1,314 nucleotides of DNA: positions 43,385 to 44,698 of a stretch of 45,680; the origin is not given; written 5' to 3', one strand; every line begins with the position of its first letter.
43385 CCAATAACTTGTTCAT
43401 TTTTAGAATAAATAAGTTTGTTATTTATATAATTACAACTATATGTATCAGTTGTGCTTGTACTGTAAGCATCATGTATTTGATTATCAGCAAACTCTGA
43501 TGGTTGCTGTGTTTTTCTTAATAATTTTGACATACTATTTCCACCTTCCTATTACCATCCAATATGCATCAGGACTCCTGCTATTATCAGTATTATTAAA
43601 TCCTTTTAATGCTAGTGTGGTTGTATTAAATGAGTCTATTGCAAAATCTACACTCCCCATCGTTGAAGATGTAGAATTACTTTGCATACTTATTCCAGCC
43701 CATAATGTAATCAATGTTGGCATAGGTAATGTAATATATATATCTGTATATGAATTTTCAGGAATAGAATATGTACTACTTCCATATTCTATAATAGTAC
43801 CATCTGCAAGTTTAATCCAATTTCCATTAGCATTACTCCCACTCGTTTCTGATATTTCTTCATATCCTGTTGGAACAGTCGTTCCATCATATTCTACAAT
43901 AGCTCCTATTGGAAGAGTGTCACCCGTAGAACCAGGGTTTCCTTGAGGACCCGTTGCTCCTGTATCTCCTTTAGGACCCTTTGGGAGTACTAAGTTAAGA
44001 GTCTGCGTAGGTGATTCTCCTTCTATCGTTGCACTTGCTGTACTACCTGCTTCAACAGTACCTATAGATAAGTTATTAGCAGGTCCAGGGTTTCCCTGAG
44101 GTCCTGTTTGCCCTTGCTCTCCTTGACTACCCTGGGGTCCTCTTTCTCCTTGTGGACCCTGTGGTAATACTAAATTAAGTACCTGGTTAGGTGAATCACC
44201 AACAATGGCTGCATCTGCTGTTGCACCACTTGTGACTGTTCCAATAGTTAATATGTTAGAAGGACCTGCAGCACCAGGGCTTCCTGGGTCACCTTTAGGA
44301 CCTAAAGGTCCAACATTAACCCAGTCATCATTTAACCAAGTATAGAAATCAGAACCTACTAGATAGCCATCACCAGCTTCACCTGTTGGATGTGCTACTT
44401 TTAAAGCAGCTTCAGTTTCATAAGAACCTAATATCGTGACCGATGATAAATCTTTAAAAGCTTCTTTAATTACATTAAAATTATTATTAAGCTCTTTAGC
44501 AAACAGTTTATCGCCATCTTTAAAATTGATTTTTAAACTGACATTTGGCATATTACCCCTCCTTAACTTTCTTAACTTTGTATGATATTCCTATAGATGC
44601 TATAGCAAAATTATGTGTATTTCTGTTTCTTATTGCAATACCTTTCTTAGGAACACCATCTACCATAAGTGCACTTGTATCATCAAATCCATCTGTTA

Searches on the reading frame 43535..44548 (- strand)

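Call 33: search_protein_families(library=phrogs, proteins=[window:43535-44548:-], max_evalue=0.00001)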
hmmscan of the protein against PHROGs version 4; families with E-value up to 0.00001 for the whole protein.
window:43535-44548:- (337 aa): 17 families
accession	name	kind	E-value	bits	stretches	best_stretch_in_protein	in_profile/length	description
phrog_21962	-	tail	3.6e-39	135.9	2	79-200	32-142/321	tail protein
phrog_32311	-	unknown function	2e-23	84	2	134-209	199-277/577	-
phrog_3904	-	tail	1.2e-20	74.4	2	36-97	812-874/1086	tail fiber protein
phrog_21765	-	unknown function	5e-16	59.7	1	32-136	131-224/422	-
phrog_4120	-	tail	4.6e-13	49.9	1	67-141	98-171/360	minor tail protein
phrog_5073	-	tail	4e-10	40.3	1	80-315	273-445/519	tail fiber protein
phrog_819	-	tail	9.1e-10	38.3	1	80-231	481-610/1024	tail protein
phrog_366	-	tail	1e-09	39.3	0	189-268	358-414/474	tail fiber protein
phrog_1806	-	tail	2.3e-09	38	1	106-224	83-217/276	collagen like minor tail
phrog_2712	-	tail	1.8e-08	34.2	1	236-337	593-699/700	tail fiber protein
phrog_15437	-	tail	3.9e-08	33.4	0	37-83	344-389/656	tail fiber protein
phrog_6320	-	tail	6.6e-08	32.8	0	129-215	141-194/745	tail fiber protein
phrog_1658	-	unknown function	1e-07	32.9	0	80-170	58-115/239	-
phrog_28054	-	unknown function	1.9e-07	31.3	0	94-130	11-46/432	-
phrog_4440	-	tail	1.1e-06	29.1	0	130-220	246-318/410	tail fiber protein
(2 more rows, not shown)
